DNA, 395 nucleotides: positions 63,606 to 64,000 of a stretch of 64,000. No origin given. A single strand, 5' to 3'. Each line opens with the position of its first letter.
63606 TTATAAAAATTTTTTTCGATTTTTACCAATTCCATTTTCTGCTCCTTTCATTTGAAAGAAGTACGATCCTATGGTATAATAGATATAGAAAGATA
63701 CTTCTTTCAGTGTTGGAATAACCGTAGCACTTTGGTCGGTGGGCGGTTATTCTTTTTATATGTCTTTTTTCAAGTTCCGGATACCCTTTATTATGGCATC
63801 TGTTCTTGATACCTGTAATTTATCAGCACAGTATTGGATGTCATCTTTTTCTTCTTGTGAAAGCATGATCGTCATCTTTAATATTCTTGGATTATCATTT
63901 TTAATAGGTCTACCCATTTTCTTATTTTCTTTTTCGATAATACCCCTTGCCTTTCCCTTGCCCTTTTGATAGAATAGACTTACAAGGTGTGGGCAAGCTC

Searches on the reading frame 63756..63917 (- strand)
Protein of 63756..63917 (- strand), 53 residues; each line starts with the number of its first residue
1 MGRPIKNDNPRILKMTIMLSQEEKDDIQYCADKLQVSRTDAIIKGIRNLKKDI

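Call 7: search_protein_families(library=pfam, proteins=[window:63756-63917:-], max_evalue=0.1)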
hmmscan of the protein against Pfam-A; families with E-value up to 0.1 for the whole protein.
window:63756-63917:- (53 aa): 0 families

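Call 31: search_protein_families(library=phrogs, proteins=[window:63756-63917:-], max_evalue=0.001)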
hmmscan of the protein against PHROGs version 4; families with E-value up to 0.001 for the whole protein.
window:63756-63917:- (53 aa): 1 family
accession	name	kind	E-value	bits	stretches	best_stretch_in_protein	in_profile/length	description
phrog_876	-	transcription regulation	2.3e-08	34.9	1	1-51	58-106/239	transcriptional repressor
